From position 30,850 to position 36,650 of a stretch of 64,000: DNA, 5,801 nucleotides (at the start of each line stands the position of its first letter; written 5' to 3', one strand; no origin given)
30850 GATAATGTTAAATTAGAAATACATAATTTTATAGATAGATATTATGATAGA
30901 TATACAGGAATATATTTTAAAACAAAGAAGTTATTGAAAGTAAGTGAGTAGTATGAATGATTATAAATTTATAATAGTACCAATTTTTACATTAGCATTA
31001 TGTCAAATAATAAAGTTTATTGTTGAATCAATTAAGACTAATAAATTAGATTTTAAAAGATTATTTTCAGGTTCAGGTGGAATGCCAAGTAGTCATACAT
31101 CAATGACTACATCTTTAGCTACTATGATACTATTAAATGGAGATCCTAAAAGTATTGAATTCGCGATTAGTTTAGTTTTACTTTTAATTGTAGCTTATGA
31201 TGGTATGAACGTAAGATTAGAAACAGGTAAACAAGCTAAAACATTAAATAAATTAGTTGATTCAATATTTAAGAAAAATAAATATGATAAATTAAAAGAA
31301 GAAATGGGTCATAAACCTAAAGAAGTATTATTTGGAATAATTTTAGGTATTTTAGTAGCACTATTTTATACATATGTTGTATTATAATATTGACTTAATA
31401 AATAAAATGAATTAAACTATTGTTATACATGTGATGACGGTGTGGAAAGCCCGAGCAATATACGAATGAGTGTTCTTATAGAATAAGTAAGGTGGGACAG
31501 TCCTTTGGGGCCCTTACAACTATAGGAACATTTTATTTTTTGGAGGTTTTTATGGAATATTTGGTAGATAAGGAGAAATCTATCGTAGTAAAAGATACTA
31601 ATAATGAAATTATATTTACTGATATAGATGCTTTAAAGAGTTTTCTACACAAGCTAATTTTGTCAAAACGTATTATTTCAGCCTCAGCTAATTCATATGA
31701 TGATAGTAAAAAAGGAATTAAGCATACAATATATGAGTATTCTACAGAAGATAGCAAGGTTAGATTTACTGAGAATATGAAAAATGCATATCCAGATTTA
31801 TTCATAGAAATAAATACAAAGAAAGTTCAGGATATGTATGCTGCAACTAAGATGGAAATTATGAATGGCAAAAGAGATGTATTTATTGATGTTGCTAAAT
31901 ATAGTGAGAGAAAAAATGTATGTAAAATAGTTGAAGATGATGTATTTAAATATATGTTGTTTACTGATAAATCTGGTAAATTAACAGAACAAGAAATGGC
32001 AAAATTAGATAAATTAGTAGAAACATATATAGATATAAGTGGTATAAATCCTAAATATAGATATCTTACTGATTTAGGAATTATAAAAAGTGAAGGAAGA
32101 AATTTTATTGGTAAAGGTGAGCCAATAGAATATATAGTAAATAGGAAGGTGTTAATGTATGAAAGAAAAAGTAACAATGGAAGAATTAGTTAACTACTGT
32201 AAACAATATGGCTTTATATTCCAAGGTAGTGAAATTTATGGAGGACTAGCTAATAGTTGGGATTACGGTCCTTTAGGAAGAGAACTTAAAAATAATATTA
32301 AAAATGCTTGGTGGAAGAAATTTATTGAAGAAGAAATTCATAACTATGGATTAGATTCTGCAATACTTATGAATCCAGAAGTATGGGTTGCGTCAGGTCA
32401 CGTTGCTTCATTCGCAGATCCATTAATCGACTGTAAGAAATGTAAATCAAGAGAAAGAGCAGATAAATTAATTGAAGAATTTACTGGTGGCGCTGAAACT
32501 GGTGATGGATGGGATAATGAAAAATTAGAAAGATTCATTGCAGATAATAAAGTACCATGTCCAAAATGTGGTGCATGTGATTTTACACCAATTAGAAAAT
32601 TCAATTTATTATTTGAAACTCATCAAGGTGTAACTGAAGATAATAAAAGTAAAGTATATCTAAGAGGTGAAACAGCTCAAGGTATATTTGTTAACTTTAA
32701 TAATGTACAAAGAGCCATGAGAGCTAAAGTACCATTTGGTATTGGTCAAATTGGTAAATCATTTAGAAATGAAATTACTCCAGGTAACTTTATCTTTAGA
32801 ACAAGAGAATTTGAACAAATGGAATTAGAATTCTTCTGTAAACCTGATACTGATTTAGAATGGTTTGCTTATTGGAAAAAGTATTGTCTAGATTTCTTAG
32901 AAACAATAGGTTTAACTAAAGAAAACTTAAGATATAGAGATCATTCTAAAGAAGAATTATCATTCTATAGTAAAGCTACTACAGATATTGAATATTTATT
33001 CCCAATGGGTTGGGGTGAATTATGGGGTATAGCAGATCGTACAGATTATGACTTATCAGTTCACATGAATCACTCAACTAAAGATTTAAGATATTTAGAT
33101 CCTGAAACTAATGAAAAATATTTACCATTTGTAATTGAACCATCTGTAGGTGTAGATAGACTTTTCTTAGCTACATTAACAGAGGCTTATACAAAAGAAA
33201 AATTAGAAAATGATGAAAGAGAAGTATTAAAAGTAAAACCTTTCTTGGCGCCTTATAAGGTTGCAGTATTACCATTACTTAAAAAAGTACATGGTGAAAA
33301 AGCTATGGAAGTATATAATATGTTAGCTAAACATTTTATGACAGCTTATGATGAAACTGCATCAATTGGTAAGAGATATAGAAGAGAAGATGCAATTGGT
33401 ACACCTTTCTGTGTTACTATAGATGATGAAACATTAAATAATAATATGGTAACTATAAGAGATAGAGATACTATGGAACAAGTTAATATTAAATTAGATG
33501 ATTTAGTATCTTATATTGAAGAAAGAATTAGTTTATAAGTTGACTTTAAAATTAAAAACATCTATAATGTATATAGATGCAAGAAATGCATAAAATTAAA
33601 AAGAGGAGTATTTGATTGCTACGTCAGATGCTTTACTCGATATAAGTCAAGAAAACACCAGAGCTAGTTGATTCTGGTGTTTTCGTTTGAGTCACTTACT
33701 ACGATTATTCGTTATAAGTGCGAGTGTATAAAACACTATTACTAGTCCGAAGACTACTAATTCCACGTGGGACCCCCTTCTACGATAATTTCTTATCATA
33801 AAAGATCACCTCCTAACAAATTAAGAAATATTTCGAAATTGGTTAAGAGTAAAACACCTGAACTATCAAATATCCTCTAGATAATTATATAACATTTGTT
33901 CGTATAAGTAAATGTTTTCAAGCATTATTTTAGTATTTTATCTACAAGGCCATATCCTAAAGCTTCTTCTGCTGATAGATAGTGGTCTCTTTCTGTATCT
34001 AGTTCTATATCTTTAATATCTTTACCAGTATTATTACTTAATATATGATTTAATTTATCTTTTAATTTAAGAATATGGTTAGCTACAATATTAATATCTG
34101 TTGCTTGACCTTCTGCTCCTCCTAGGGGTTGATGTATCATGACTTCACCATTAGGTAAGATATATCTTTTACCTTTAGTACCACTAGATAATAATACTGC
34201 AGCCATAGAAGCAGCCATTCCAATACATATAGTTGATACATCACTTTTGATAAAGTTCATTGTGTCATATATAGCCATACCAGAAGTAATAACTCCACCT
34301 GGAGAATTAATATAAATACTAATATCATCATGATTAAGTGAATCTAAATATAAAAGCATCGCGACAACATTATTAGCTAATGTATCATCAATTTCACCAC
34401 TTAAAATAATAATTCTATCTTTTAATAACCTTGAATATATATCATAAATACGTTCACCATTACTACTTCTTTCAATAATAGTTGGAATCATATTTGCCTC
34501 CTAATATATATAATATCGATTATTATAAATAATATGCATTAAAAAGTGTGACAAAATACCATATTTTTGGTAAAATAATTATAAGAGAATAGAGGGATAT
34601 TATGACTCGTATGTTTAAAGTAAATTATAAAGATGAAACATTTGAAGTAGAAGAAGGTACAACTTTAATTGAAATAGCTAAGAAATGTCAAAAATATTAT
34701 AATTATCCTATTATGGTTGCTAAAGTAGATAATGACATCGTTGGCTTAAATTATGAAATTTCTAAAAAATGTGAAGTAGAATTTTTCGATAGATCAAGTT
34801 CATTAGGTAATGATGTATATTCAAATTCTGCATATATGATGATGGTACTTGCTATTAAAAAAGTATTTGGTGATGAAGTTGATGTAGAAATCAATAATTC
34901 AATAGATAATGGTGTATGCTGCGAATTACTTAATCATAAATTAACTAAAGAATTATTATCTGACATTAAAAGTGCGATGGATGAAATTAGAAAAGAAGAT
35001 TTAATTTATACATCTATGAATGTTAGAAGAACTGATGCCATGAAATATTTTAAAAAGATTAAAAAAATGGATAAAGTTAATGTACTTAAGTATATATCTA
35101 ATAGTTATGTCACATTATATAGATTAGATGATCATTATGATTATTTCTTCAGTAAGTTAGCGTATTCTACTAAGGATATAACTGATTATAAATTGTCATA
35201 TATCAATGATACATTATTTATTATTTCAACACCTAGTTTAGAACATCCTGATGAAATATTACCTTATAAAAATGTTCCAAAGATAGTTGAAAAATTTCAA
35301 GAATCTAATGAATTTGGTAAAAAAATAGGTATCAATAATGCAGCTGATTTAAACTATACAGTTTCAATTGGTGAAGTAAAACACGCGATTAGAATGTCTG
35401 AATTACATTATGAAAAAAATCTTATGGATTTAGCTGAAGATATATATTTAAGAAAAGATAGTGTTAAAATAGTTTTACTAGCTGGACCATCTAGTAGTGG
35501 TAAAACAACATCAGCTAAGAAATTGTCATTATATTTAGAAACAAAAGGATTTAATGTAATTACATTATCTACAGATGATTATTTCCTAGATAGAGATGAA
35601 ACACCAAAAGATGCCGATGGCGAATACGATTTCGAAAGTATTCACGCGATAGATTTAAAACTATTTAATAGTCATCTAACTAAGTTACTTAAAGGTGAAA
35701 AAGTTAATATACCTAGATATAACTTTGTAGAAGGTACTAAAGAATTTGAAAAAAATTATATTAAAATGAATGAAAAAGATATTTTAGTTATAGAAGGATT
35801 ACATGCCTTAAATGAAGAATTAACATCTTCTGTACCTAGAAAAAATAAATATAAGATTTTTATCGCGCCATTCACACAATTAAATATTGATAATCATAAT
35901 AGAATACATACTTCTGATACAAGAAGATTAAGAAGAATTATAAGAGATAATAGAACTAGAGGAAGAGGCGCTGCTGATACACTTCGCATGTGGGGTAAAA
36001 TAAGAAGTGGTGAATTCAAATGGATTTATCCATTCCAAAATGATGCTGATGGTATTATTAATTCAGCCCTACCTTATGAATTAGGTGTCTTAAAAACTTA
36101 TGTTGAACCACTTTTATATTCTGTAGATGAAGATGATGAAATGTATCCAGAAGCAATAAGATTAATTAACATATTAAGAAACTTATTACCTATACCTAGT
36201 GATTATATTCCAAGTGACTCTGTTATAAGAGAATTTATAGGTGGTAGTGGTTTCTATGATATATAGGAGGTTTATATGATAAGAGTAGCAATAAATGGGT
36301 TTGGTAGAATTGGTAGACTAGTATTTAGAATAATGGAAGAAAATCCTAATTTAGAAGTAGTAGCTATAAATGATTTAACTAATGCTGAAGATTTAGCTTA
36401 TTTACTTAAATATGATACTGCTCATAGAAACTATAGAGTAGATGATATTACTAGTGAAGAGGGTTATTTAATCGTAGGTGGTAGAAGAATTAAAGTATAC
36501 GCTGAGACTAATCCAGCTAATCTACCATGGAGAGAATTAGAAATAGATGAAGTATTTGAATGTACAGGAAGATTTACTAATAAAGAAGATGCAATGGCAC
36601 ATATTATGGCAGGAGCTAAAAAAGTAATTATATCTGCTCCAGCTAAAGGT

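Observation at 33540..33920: Unannotated type I toxin-antitoxin-like locus between glyQS and clpP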

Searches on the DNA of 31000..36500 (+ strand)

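Call 5: search_rna_families(source=window, start=31000, end=36500, threshold=evalue, max_evalue=10)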
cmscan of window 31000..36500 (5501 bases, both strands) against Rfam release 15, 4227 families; matches with E-value up to 10: 2.
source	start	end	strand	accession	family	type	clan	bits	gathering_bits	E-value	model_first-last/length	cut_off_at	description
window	35515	35571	-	RF03210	mir-7359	Gene; miRNA;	-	21.1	90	2.4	1-56/56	no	mir-7359 microRNA precursor family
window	35806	35856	+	RF01637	ceN47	Gene; snRNA; snoRNA; CD-box;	-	16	35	5.9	1-155/155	no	Nematode snoRNA ceN47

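Call 26: search_rna_families(source=window, start=33530, end=33930, threshold=evalue, max_evalue=10)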
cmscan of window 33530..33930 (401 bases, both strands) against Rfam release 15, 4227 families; matches with E-value up to 10: 2.
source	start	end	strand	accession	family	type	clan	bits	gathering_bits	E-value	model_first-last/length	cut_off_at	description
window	33577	33694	+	RF02612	BSR1350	Gene; sRNA;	-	15.3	216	3.2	1-176/176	no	Brucella sRNA 1350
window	33628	33737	+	RF00007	U12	Gene; snRNA; splicing;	CL00006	14.2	53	1.7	1-151/151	no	U12 minor spliceosomal RNA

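Call 58: search_rna_families(sources=[L104, L093, L006, L098], threshold=evalue, max_evalue=1)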
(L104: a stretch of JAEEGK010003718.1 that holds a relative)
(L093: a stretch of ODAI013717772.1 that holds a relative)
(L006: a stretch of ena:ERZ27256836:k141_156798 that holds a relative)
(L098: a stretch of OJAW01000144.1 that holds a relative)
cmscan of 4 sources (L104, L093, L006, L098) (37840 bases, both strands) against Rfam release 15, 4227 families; matches with E-value up to 1: 0.
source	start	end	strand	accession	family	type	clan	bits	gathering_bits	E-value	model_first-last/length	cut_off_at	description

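Call 63: build_rna_model(alignment_id=A1, structure=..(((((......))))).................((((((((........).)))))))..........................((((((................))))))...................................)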
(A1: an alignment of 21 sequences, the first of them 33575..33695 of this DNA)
Model R1 built from alignment A1 (21 sequences, 149 columns); structure: as given.
model positions 124; base pairs 19; branch points 2; effective number of sequences 3.44; information 0.59 bits per position. Calibrated on 0.2 Mb of random sequence (short: E-values are rough).
structure used (alignment columns):
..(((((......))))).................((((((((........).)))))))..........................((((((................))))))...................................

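Call 64: search_with_rna_model(model_id=R1, sources=[window, L005, L006, L007, L008, L009, L010, L011, L012, L013, L014, L015, L016, L017, L018, L019, L020, L021, L022, L023, L024, L025, L026, L027, L028, L029, L030, L031, L032, L033, L034, L035, L036, L037, L038, L039, L040, L041, L042, L043, L044, L045, L046, L047, L048, L049, L050, L051, L052, L053, L054, L055, L056, L057, L058, L059, L060, L061, L062, L063, L064, L065, L066, L067, L068, L069, L070, L071, L072, L073, L074, L075, L076, L077, L078, L079, L080, L081, L082, L083, L084, L085, L086, L087, L088, L089, L090], max_evalue=1)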
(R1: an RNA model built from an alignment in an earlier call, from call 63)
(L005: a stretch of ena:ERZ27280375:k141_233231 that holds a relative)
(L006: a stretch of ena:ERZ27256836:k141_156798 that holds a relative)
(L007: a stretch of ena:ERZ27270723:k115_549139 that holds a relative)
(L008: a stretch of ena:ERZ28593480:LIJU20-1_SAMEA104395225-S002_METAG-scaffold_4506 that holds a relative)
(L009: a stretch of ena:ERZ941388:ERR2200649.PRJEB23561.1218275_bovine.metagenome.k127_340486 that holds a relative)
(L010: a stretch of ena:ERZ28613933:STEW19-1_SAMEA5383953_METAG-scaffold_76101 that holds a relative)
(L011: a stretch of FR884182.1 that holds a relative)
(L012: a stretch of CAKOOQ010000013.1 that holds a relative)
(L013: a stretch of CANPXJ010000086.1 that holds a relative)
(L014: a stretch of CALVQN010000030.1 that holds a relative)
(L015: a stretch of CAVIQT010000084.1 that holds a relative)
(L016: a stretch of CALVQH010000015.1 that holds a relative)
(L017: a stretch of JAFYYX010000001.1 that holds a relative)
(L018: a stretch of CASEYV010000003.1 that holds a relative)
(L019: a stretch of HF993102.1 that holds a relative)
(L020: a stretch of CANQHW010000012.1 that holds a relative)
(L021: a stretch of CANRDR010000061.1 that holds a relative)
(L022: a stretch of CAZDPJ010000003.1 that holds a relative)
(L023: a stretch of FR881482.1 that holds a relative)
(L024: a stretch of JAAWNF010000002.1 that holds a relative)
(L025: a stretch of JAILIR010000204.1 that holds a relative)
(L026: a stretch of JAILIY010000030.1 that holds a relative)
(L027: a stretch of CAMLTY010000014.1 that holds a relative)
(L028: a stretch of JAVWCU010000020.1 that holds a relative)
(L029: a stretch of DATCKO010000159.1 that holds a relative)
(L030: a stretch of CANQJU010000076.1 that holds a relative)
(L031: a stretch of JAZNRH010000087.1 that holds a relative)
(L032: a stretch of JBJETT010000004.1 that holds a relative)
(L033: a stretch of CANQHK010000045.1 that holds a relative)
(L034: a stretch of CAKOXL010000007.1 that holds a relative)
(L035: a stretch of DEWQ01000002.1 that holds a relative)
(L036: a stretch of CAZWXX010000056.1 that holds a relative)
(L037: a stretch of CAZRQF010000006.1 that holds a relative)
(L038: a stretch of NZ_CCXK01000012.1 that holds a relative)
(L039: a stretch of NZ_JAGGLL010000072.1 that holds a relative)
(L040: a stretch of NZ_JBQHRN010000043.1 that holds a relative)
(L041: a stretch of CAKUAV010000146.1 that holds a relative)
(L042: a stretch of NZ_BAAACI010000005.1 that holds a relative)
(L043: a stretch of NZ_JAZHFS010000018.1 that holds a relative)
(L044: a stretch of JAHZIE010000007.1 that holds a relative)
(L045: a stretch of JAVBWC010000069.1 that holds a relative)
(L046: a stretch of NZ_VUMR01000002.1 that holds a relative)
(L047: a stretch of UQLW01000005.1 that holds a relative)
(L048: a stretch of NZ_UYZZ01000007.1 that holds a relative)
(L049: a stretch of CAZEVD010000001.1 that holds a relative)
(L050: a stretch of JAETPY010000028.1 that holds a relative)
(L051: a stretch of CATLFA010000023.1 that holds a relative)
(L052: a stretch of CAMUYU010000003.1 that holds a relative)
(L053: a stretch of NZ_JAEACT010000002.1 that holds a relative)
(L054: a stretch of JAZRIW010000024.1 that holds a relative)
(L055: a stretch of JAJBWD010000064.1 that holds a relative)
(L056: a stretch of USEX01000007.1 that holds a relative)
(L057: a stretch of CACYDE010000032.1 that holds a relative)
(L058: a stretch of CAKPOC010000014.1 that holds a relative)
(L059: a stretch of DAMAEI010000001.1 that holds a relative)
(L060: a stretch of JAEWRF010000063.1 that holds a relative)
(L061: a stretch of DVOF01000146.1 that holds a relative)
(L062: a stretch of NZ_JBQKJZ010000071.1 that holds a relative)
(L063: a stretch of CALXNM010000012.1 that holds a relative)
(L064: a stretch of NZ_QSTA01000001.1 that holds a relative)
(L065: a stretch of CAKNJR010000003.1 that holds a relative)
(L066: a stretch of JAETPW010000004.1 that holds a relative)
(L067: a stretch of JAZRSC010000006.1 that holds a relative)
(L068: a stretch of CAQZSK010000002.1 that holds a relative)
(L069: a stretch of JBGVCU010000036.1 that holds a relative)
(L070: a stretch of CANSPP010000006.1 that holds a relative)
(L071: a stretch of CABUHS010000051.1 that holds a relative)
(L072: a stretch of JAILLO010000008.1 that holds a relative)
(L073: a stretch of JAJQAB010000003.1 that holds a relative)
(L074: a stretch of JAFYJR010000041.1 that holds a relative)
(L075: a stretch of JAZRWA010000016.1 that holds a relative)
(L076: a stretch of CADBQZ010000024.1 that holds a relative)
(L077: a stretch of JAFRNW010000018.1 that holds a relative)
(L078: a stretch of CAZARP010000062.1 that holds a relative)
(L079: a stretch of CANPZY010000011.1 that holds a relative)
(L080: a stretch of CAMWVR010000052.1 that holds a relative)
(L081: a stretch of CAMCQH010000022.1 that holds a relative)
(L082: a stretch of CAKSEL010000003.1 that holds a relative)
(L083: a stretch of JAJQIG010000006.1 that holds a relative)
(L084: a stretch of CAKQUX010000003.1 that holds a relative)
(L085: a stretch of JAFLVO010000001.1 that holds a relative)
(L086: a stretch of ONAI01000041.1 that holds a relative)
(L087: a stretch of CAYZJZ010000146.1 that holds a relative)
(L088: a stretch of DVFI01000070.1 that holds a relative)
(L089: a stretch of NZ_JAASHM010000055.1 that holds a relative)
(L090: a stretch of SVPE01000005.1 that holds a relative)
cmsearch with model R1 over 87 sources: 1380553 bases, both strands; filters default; matches with E-value up to 1: 4.
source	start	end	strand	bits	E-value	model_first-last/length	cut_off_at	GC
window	4925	5045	+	93.4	1.6e-11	1-124/124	no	0.34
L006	4418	4542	+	83.5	6.6e-10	1-124/124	no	0.34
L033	8732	8855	+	80.8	1.8e-09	1-124/124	no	0.33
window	33575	33702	+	64.2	8.8e-07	1-124/124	no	0.35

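Call 65: search_with_rna_model(model_id=R1, sources=[L091, L092, L093, L094, L095, L096, L097, L098, L099, L100, L101, L102, L103, L104, L105, L106, L107, L108, L109, L110, L111], max_evalue=1)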
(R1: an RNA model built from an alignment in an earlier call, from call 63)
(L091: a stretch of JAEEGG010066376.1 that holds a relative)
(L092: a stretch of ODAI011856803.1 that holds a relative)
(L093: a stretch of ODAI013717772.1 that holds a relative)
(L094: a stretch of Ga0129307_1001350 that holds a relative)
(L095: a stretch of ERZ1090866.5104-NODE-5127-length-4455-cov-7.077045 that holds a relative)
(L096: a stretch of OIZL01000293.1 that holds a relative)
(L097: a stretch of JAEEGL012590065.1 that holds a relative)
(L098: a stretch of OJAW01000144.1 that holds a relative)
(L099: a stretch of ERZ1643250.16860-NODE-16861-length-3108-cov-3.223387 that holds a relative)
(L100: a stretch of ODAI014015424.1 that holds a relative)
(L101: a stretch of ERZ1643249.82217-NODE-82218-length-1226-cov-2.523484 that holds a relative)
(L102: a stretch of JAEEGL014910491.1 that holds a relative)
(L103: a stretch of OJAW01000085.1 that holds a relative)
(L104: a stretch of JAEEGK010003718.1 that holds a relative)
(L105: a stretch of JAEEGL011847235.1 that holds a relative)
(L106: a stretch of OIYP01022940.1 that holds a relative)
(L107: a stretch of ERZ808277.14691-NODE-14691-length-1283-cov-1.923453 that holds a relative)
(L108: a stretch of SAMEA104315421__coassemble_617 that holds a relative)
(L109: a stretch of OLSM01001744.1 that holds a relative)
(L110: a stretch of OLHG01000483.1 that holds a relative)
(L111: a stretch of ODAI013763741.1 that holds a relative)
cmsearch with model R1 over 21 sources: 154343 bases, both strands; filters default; matches with E-value up to 1: 34.
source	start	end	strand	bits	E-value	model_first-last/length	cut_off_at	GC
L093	4055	4177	-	120.2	8.3e-17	1-124/124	no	0.3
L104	4408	4532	-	117.7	2.2e-16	1-124/124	no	0.32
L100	2431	2555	+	116.6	3.2e-16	1-124/124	no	0.32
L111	5337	5458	+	115.3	5.1e-16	1-124/124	no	0.34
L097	8472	8594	-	114.1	8.1e-16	1-124/124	no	0.34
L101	794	914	-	112.5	1.4e-15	1-124/124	no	0.33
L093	3554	3673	-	108.9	5.7e-15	1-124/124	no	0.34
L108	1331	1451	-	106.8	1.2e-14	1-124/124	no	0.3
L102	307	428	+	102.9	5.3e-14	1-124/124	no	0.3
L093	3021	3142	-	99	2.3e-13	1-124/124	no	0.32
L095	3000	3125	-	97.6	3.8e-13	1-124/124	no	0.33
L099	36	161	-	97.6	3.8e-13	1-124/124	no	0.33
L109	10323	10436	+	89.8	7e-12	1-124/124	no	0.29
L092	1602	1725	-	85.7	3.3e-11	1-124/124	no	0.31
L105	296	417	+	83.5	7.2e-11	1-124/124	no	0.3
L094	8309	8431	-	81.8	1.4e-10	1-124/124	no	0.33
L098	7362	7472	+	74.2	2.4e-09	1-124/124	no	0.29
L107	107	220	+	72.3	4.8e-09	1-124/124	no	0.32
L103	516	630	-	65.6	5.8e-08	1-124/124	no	0.32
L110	26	140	-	65.6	5.8e-08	1-124/124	no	0.32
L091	857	984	+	64.2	9.9e-08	1-124/124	no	0.35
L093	3265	3387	-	58.4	8.4e-07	1-124/124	no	0.28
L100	2441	2573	-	34.9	0.0054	1-124/124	no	0.32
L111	5347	5470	-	34.4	0.0066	1-124/124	no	0.33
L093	4057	4165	+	33.9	0.0077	1-124/124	no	0.3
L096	7684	7716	+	29.9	0.034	1-34/124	3'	0.24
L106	1097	1129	+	29.9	0.034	1-34/124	3'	0.24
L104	4410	4522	+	28.9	0.051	1-124/124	no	0.33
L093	3263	3376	+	26.7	0.11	1-124/124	no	0.28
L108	1333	1439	+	26.4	0.13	1-124/124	no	0.3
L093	5732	5839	-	25.2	0.2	1-124/124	no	0.28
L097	8509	8630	+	24.2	0.29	1-124/124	no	0.29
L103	515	621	+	22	0.67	1-124/124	no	0.32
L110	25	131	+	22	0.67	1-124/124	no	0.32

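Call 90: search_with_rna_model(model_id=R2, sources=[L112, L113, L114, L115, L003, L004, L005, L007, L008, L009, L010], max_evalue=1)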
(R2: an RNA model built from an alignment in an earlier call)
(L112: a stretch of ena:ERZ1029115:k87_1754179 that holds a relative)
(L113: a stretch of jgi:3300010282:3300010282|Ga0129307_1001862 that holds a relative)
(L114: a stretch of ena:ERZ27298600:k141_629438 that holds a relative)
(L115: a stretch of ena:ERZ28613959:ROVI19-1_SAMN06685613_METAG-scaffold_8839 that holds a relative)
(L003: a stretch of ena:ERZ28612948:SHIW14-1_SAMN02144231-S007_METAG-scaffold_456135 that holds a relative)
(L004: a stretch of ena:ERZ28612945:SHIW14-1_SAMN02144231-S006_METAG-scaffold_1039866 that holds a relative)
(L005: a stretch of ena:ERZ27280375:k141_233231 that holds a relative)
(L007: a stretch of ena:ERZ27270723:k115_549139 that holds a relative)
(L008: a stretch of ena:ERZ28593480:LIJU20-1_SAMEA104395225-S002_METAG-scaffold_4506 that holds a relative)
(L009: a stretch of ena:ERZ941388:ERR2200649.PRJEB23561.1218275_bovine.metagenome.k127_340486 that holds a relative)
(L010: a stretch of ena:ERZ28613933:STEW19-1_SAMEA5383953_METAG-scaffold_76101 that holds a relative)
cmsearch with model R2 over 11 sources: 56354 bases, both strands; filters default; matches with E-value up to 1: 0.
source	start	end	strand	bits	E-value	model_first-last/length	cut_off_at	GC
